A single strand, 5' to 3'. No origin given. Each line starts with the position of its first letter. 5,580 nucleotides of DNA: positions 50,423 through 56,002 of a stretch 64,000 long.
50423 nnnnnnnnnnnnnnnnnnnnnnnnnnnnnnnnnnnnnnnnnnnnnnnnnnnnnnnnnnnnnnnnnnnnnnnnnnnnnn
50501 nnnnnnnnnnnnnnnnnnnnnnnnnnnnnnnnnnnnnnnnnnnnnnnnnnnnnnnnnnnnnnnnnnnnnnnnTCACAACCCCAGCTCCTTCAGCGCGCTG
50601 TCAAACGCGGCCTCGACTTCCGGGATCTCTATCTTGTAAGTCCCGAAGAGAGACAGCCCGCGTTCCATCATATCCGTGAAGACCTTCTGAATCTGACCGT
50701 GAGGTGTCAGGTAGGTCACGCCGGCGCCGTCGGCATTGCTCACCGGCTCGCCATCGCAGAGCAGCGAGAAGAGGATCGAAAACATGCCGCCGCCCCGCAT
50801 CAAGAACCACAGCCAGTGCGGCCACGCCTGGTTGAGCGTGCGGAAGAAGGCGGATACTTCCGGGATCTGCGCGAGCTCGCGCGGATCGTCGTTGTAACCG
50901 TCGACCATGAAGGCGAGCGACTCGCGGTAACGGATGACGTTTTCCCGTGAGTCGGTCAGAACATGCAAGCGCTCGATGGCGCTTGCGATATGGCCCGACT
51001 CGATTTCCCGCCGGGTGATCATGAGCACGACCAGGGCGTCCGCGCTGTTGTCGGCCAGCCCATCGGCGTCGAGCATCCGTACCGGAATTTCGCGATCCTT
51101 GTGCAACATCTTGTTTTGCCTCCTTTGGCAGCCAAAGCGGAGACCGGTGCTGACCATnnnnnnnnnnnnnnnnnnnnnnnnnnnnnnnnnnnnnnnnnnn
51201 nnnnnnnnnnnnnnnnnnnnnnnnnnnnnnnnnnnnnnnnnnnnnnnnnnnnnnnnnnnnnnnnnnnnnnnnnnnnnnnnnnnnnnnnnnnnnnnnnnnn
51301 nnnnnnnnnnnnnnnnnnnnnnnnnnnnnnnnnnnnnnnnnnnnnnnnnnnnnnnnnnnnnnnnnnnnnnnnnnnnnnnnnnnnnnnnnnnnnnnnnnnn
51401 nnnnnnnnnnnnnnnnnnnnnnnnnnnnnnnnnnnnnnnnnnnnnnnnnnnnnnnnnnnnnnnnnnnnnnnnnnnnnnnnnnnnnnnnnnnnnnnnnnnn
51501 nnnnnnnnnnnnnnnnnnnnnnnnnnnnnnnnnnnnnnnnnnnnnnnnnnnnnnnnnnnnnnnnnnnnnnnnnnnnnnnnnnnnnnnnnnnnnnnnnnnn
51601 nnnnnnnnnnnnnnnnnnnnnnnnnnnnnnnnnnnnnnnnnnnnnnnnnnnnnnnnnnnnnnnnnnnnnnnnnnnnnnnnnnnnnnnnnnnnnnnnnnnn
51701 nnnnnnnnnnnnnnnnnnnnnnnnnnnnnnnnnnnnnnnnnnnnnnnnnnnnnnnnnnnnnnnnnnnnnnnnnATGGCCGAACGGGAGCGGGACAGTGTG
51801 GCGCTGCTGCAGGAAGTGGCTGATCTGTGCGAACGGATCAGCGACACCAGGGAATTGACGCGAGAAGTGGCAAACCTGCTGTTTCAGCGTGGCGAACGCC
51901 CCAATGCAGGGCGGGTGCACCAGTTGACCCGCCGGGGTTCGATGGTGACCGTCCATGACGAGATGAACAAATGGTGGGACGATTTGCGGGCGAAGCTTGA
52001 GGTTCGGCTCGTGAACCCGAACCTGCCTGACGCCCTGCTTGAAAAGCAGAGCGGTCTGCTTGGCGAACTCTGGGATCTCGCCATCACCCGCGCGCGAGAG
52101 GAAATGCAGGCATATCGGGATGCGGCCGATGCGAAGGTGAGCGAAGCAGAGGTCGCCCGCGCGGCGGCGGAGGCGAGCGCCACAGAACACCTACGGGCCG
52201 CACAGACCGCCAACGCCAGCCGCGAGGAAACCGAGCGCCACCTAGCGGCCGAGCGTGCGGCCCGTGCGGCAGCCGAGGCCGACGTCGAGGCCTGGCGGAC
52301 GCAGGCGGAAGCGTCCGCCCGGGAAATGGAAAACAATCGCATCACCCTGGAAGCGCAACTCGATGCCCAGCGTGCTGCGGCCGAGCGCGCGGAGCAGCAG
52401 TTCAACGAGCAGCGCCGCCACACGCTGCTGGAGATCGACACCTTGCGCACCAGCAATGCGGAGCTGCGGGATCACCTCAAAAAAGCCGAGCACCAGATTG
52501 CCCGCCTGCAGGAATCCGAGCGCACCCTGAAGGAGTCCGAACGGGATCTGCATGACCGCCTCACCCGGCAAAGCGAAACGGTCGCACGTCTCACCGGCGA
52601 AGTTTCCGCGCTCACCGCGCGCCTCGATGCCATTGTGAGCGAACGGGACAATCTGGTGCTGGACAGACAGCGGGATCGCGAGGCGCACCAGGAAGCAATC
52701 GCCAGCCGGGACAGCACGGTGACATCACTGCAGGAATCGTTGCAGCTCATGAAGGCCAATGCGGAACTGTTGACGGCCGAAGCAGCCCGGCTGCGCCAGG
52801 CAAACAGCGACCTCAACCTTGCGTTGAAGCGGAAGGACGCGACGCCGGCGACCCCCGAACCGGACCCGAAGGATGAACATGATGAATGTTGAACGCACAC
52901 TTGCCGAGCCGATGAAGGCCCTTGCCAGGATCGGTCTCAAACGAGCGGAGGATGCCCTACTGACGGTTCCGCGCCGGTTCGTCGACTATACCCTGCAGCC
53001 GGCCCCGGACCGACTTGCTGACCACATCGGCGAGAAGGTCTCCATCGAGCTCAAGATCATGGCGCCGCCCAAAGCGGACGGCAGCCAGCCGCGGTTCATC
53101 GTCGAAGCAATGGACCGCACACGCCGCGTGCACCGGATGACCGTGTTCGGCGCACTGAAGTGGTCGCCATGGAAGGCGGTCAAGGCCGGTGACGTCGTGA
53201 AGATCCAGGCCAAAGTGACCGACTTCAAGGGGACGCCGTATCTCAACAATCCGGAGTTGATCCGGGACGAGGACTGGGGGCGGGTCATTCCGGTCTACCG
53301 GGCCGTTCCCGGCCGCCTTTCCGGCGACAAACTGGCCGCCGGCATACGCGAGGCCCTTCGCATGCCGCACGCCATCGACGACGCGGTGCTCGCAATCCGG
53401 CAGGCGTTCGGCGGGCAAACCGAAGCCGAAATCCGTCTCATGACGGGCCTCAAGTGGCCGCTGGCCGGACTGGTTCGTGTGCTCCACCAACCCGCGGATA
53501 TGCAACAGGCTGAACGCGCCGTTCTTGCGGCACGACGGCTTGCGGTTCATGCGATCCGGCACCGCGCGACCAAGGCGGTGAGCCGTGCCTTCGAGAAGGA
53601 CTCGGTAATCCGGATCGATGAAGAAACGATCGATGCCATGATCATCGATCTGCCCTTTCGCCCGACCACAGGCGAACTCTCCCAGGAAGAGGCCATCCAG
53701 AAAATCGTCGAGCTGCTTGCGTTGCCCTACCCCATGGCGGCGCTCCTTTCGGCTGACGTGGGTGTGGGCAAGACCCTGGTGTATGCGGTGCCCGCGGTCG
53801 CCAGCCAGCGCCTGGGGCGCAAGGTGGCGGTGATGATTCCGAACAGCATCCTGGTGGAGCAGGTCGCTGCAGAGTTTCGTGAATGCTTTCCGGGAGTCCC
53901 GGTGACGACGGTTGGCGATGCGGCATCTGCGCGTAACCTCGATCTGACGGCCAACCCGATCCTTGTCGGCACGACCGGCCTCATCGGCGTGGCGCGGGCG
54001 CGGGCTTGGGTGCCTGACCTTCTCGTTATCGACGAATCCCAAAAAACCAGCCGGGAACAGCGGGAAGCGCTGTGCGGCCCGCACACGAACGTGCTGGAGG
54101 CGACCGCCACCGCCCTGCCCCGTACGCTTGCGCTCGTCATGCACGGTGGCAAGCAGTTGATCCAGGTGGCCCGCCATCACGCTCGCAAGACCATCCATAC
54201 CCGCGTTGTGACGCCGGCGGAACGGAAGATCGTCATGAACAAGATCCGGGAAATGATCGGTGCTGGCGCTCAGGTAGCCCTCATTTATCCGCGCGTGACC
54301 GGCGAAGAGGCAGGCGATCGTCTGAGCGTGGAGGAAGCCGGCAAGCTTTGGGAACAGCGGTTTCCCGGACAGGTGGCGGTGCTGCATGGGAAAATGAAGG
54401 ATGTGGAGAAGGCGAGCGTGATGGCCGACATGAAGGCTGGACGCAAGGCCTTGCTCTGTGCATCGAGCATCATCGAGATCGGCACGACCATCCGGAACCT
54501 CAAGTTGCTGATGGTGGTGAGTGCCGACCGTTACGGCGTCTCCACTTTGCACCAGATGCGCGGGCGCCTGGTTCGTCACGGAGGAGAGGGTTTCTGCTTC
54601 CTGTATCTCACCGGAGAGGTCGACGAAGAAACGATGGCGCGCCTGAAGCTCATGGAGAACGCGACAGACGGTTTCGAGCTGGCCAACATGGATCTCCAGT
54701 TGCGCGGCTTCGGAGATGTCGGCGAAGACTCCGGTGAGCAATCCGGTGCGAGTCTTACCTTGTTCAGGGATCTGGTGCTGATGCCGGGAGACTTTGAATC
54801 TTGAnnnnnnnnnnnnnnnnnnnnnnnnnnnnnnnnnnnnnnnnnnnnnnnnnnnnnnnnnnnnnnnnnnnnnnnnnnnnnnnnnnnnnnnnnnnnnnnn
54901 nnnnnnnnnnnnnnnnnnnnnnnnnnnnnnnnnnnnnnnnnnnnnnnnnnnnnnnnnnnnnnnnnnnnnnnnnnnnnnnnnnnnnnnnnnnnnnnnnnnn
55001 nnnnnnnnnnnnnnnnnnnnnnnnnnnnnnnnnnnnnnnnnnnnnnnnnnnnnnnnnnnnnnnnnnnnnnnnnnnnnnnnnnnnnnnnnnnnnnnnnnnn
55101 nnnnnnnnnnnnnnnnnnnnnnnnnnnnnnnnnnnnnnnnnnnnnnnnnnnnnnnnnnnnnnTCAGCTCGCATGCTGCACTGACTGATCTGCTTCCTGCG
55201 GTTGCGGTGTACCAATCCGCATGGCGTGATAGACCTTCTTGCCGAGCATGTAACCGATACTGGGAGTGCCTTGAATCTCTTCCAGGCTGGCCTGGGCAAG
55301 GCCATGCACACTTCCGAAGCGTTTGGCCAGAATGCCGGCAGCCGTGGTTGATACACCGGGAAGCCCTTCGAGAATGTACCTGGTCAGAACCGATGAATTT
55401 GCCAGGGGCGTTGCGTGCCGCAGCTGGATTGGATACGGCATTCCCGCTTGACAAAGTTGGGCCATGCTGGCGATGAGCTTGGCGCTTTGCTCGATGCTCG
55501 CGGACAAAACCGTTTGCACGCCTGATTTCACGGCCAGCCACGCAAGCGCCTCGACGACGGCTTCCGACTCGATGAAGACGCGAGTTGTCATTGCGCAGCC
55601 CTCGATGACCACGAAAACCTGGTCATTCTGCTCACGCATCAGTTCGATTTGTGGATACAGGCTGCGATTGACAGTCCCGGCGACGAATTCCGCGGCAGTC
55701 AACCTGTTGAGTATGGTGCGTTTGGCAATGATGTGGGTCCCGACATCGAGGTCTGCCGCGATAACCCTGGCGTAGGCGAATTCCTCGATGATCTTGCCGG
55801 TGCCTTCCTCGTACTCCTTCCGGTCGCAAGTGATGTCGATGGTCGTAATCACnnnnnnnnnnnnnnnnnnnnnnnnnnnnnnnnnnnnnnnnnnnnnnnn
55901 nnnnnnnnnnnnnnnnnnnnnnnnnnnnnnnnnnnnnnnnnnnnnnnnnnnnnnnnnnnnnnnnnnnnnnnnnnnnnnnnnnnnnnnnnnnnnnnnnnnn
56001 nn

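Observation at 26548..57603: A ~230-bp GC-rich, multi-palindromic repeat present in three near-identical copies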

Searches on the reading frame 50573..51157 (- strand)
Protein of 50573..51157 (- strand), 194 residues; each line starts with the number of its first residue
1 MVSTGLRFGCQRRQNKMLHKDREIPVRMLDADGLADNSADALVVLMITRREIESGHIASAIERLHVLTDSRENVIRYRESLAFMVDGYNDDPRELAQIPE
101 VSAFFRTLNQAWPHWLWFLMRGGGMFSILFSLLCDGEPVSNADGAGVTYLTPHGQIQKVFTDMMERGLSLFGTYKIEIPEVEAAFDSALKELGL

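Call 22: search_protein_families(library=pfam, proteins=[window:50573-51157:-], max_evalue=0.01)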
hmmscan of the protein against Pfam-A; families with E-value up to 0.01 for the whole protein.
window:50573-51157:- (194 aa): 1 family
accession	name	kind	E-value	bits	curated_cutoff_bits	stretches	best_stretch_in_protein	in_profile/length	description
PF08847.16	Crr6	-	0.0027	17.9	25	1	71-120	24-74/150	Chlororespiratory reduction 6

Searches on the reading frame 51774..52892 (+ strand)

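Call 22: search_protein_families(library=pfam, proteins=[window:51774-52892:+], max_evalue=0.01)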
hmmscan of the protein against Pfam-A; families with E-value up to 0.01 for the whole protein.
window:51774-52892:+ (372 aa): 4 families
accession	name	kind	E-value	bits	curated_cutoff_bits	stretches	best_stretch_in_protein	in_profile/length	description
PF11740.13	KfrA_N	-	2.5e-16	60.8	26.1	1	25-140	1-109/113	Plasmid replication region DNA-binding N-term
PF25443.1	ANG-1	-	0.00011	22.8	28.5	1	257-344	10-97/105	ANG-1-like domain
PF16888.10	YwqH-like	-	0.0071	17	33.7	1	220-264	4-48/123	YwqH-like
PF01544.23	CorA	-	0.0091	15.8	27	0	186-295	117-233/292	CorA-like Mg2+ transporter protein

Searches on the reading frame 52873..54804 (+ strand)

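Call 22: search_protein_families(library=pfam, proteins=[window:52873-54804:+], max_evalue=0.01)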
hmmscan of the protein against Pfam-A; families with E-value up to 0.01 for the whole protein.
window:52873-54804:+ (643 aa): 5 families
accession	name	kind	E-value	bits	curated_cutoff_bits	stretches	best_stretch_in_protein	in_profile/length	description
PF00270.35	DEAD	-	1.1e-11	45.2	26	1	271-399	4-136/167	DEAD/DEAH box helicase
PF00271.37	Helicase_C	-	5e-10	40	23.5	1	494-570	35-110/110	Helicase conserved C-terminal domain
PF04851.21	ResIII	-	1.6e-06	28.6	22.5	1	270-394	7-139/164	Type III restriction enzyme, res subunit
PF19833.4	RecG_dom3_C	-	5.6e-05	23.5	26.8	0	598-628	2-30/87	ATP-dependent DNA helicase RecG, domain 3, C-terminal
PF13604.12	AAA_30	-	0.0053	16.9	27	1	288-400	19-108/191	AAA domain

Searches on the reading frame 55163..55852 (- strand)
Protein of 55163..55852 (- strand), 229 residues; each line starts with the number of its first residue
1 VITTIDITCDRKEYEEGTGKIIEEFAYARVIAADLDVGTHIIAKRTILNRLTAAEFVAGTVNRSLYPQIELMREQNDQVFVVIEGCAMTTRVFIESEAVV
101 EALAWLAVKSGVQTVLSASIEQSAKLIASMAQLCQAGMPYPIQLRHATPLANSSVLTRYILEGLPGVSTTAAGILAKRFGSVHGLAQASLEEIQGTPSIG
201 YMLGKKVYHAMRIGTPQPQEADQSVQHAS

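Call 22: search_protein_families(library=pfam, proteins=[window:55163-55852:-], max_evalue=0.01)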
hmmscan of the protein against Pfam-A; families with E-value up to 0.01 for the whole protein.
window:55163-55852:- (229 aa): 2 families
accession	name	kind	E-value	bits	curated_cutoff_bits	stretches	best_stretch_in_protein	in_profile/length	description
PF02732.21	ERCC4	-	9.6e-10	39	24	1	29-130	21-140/140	ERCC4 domain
PF12826.13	HHH_2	-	4.4e-06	27.2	27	1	163-206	7-50/64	Helix-hairpin-helix motif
